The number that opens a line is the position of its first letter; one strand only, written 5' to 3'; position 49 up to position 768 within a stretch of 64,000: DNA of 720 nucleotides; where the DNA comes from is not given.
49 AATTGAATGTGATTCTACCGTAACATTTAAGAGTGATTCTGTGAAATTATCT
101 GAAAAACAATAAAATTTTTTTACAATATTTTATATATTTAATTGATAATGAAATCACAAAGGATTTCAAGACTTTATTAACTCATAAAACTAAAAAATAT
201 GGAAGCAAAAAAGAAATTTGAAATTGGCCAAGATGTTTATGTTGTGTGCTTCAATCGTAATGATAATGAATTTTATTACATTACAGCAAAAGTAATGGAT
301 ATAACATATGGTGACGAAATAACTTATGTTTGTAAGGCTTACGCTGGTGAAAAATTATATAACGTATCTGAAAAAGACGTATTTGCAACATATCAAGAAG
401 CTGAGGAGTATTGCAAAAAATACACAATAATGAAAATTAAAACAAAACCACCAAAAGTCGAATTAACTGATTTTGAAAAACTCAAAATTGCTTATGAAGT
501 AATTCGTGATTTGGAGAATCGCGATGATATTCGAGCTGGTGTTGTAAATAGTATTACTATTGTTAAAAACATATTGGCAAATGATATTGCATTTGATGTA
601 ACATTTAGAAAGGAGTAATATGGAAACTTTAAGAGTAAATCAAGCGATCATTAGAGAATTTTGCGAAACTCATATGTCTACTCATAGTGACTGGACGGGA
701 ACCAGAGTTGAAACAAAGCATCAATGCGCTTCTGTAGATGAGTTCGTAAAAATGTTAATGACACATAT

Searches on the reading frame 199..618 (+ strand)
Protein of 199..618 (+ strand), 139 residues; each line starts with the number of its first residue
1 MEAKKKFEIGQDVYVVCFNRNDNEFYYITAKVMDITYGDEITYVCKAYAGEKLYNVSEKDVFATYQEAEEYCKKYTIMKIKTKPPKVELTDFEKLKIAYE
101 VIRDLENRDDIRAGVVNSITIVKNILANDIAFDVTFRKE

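Call 10: search_protein_families(library=pfam, proteins=[window:199-618:+])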
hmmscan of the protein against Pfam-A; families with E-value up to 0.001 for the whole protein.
window:199-618:+ (139 aa): 0 families

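Call 23: find_encoding_contigs(protein=window:199-618:+, flank=10000, max_places=6)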
Protein window:199-618:+ (139 aa): 2 contigs read that carry it; 2 places shown.
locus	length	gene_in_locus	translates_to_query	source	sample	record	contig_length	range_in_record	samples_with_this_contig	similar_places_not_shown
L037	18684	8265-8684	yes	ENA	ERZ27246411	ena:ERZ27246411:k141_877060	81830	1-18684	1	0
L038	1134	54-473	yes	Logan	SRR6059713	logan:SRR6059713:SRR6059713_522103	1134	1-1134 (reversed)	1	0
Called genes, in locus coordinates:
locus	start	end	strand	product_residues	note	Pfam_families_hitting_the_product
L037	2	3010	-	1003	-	?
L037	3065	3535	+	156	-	-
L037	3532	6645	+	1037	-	PF03382:DUF285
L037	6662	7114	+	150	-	-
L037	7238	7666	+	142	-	-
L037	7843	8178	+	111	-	-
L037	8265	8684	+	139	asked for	-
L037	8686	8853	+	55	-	-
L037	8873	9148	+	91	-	-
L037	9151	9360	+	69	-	-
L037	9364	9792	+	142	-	-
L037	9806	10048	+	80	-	-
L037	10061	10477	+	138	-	-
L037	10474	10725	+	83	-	-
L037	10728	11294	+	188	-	-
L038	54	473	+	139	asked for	-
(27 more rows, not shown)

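Call 55: search_protein_families(library=phrogs, proteins=[window:199-618:+], max_evalue=0.01)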
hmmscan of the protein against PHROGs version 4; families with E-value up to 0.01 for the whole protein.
window:199-618:+ (139 aa): 3 families
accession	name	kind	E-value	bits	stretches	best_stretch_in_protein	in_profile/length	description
phrog_2236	-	unknown function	0.001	20.3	1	2-100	5-98/181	-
phrog_33947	-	unknown function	0.0057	18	0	90-126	19-55/90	-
phrog_25845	-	unknown function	0.0086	17.4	0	12-75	41-104/150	-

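Call 61: find_homologous_proteins(query=window:199-618:+, max_evalue=0.001)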
Query window:199-618:+ (139 aa): 108 proteins with E <= 0.001 among 118 candidates.
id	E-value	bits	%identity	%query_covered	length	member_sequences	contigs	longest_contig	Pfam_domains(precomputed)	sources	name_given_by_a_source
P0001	7.1e-76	270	91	100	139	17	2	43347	-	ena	-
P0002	2.5e-75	269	89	100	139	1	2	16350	-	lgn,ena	-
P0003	3.4e-75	268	90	100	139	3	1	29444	-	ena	-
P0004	9.5e-75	267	88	100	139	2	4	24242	-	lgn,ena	-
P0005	1.2e-74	266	89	100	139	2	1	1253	-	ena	-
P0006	6.8e-74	264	88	100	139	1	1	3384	-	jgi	jgi:uncharacterized ferritin-like protein (DUF455 family)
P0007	9.2e-74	263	87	100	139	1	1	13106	-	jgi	jgi:hypothetical protein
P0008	1.3e-71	257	88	100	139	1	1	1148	-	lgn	-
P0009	1.6e-70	253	86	100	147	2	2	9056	-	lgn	-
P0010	2.1e-70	253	85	100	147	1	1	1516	-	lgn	-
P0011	4.1e-70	252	85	98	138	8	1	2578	-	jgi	jgi:hypothetical protein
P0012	5.2e-70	251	85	100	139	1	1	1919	-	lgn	-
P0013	7.3e-70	251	84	99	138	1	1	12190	-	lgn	-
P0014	2.2e-69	249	86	100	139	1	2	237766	-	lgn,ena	-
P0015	5.6e-69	248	86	99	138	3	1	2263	-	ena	-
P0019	9.6e-68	244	86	98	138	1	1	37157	-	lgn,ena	-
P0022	4.4e-67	242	81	100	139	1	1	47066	-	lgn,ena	-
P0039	6.1e-61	222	75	100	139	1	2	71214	-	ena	-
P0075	3.8e-53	197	72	98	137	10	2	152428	-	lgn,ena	-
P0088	1.7e-49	185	68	98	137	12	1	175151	-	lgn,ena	-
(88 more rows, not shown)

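Call 62: find_encoding_contigs(protein=P0014, flank=10000, max_places=2)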
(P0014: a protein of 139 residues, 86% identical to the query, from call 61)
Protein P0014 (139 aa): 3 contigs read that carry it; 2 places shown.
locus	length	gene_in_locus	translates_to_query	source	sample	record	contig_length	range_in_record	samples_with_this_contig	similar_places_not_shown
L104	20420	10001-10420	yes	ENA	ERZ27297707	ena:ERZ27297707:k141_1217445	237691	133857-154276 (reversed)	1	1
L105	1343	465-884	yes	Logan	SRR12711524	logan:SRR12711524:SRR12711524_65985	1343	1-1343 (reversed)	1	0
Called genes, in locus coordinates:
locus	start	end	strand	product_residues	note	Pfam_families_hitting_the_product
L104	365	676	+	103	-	-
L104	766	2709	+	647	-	-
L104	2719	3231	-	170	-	-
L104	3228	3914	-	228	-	-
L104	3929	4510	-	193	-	-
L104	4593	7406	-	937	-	-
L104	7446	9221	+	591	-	PF03382:DUF285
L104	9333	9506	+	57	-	-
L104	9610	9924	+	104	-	-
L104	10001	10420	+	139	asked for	-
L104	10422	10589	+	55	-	-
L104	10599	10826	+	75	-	-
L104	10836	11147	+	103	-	-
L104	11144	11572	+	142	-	-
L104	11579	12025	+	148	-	-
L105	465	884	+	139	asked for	-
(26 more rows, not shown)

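Call 63: find_encoding_contigs(protein=P0001, flank=10000, max_places=2)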
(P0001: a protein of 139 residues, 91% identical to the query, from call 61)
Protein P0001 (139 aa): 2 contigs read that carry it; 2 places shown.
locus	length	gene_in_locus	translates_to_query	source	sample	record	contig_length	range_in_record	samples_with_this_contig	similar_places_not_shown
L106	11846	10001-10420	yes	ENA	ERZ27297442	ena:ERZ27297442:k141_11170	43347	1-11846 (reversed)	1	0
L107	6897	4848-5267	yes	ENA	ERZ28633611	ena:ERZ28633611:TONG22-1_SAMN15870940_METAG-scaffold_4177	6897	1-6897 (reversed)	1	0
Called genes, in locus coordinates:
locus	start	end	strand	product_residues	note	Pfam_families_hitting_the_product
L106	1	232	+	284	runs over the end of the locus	PF20508:DUF6734 (weak)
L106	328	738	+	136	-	-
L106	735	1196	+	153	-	-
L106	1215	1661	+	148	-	-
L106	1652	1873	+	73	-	-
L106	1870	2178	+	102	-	-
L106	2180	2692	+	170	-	-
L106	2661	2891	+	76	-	-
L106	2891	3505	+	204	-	-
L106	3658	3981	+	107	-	-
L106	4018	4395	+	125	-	-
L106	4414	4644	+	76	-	-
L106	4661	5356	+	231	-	-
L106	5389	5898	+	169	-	-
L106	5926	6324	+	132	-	-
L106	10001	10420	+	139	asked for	-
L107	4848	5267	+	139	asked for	-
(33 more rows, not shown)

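Call 64: find_encoding_contigs(protein=P0039, flank=10000, max_places=2)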
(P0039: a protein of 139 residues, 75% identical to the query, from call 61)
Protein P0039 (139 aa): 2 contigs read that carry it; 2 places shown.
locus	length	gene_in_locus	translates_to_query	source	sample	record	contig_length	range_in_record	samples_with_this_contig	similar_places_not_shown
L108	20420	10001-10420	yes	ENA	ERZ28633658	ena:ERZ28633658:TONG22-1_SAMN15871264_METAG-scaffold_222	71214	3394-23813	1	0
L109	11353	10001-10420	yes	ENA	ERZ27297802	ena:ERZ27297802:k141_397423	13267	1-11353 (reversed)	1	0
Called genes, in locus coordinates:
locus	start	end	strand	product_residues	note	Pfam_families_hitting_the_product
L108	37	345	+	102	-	-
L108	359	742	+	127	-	-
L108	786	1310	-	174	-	-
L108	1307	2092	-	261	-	-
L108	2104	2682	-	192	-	-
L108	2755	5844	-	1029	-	-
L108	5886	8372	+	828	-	-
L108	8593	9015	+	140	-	-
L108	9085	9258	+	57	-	-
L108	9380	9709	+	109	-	-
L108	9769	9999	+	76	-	-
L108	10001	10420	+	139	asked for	-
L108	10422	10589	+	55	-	-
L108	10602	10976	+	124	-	-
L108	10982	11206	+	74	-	-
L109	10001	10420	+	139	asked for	-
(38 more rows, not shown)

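Call 66: find_encoding_contigs(protein=P0088, flank=10000, max_places=1)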
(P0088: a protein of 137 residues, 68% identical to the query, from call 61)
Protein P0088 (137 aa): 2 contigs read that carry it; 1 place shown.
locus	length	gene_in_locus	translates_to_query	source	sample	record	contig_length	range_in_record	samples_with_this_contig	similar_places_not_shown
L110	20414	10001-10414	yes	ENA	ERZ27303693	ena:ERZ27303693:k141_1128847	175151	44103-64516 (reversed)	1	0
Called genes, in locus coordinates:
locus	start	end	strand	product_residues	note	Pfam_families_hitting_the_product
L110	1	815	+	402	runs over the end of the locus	PF01385:OrfB_IS605, PF07282:Cas12f1-like_TNB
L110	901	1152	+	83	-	-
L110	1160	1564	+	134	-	-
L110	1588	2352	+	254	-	PF00149:Metallophos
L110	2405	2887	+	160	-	-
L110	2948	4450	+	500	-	-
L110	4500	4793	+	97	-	-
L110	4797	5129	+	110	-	-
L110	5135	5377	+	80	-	-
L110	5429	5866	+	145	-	-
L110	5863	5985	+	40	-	-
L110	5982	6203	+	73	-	-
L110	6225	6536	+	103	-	-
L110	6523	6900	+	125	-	-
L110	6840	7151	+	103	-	-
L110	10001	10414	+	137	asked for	-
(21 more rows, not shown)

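Call 67: find_encoding_contigs(protein=P0075, flank=10000, max_places=1)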
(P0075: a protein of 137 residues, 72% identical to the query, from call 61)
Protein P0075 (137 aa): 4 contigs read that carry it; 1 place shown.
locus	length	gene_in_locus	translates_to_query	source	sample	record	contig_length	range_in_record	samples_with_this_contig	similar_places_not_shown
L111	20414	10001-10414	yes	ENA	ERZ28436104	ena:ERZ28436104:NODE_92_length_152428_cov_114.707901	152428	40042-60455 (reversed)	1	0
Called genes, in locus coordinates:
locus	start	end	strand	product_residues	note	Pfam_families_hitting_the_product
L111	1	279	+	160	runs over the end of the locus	-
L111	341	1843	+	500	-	-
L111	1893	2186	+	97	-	-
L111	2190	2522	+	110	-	-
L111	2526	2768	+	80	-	-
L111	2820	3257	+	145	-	-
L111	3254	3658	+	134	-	-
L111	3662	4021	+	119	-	-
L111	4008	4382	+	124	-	-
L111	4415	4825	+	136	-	-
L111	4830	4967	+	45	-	-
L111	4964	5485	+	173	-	-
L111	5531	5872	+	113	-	-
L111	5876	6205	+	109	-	-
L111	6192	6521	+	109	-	-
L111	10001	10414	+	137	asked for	-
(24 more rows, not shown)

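Call 68: find_encoding_contigs(protein=P0022, flank=10000, max_places=1)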
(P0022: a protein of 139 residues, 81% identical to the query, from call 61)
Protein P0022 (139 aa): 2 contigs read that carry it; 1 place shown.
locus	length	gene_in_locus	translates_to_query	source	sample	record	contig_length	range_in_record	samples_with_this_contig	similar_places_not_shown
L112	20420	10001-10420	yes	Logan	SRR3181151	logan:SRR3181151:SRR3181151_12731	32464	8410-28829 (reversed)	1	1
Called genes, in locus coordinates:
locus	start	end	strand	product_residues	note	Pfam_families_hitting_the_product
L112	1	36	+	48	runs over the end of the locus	-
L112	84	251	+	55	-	-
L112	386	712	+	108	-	-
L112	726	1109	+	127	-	-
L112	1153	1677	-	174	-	-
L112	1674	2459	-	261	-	-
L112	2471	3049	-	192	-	-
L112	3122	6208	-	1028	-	-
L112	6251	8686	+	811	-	-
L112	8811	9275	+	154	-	-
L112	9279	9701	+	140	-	-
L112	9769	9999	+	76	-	-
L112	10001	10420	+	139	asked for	-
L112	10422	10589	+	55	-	-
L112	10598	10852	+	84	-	-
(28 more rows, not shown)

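Call 74: find_encoding_contigs(protein=P0003, flank=10000, max_places=2)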
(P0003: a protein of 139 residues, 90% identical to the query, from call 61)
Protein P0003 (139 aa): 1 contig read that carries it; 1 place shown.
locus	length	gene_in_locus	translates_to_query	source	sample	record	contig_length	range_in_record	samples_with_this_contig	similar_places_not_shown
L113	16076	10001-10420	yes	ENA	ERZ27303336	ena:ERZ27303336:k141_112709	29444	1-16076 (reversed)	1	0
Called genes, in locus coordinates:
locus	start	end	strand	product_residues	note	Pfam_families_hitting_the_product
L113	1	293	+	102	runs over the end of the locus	-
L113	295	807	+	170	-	-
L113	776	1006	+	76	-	-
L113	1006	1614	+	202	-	-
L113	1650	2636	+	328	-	-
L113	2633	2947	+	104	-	-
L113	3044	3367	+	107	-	-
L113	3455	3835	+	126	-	-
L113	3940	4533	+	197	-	-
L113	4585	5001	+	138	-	-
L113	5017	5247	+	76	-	-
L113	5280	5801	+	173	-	-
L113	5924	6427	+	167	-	-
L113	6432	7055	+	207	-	PF00149:Metallophos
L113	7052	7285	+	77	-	-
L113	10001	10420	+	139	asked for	-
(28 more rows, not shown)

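Call 75: find_encoding_contigs(protein=P0019, flank=10000, max_places=2)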
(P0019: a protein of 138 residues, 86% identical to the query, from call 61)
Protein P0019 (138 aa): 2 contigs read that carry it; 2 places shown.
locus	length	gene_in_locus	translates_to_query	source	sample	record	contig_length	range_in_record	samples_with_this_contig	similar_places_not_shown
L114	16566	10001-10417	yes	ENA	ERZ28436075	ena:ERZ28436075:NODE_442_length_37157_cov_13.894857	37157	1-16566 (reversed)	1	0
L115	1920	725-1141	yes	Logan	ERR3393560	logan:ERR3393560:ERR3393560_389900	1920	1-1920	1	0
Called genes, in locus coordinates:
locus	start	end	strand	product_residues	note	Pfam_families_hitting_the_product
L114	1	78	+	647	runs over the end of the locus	-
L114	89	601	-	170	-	-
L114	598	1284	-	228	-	-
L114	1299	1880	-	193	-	-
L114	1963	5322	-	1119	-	-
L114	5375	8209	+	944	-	-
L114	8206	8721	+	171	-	-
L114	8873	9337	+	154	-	-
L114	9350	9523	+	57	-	-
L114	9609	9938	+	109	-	-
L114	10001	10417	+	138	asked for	-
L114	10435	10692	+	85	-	-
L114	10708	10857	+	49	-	-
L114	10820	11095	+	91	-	-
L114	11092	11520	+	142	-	-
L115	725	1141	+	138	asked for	-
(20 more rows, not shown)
